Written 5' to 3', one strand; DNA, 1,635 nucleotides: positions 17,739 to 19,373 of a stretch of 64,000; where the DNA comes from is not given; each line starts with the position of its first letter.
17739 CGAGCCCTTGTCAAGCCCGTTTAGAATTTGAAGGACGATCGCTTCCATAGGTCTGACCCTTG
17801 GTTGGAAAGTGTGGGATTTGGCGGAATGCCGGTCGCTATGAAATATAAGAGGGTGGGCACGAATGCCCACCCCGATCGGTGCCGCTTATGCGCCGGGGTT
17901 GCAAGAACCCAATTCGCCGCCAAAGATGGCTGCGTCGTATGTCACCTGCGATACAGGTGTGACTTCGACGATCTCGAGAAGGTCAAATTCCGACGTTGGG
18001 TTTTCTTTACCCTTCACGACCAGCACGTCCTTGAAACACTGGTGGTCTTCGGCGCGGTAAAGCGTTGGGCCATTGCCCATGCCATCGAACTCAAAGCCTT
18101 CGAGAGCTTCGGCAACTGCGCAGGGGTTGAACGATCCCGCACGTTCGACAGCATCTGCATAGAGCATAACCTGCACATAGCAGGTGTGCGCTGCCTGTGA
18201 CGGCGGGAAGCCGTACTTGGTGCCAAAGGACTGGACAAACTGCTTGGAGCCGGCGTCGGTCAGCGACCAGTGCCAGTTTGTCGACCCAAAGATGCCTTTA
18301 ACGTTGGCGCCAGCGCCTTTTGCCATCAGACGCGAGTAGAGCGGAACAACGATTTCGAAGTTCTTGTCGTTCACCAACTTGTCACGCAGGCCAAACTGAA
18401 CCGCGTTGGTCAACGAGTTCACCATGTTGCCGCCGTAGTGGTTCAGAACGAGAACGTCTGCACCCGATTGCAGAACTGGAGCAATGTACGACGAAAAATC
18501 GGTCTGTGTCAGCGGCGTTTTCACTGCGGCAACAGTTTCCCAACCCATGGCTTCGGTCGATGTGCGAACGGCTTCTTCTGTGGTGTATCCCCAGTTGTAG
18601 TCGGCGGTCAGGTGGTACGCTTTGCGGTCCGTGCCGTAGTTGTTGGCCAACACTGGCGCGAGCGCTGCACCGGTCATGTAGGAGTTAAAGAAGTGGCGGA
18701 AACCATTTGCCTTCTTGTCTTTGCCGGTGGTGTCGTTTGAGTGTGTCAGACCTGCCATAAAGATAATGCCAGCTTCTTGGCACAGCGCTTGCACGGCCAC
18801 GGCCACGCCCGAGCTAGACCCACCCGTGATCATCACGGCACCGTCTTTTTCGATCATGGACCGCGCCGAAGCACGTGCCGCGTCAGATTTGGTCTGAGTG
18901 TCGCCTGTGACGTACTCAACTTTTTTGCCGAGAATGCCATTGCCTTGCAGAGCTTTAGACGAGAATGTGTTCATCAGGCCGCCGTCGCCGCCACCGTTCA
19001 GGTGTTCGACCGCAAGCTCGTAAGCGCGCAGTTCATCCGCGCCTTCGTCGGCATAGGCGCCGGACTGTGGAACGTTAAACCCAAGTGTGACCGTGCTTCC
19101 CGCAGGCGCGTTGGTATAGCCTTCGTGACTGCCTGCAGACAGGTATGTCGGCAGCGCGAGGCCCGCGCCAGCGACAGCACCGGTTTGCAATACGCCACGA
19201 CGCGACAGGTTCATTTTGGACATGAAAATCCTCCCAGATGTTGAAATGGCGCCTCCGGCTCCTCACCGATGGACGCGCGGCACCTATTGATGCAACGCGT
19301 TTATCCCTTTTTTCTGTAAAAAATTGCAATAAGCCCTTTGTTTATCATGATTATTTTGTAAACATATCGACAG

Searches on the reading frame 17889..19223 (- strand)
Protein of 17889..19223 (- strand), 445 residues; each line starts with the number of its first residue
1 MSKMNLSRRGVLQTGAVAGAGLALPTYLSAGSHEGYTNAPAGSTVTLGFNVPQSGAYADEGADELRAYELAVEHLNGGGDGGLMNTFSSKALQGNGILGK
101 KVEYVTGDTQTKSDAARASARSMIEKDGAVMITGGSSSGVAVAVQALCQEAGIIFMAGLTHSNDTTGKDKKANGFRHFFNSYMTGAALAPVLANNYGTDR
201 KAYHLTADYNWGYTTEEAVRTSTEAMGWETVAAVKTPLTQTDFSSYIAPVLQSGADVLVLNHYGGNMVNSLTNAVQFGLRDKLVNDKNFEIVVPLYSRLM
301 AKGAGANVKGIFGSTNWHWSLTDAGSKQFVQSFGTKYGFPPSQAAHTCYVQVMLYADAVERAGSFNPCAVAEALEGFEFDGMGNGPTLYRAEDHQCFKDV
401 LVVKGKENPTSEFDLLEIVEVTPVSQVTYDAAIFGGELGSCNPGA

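Call 64: search_protein_families(library=pfam, proteins=[window:17889-19223:-])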
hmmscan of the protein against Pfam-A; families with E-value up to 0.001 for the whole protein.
window:17889-19223:- (445 aa): 4 families
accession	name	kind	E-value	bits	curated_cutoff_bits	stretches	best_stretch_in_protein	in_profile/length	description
PF13458.12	Peripla_BP_6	-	3.1e-72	244.6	31.7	1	44-406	1-339/343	Periplasmic binding protein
PF13433.12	Peripla_BP_5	-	5.6e-20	72.2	27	1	53-416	9-345/363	Periplasmic binding protein domain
PF01094.35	ANF_receptor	-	2.8e-10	40.2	25.4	1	96-369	18-299/353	Receptor family ligand binding region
PF10518.14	TAT_signal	-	0.00069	19.9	22.7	1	5-25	1-21/21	TAT (twin-arginine translocation) pathway signal sequence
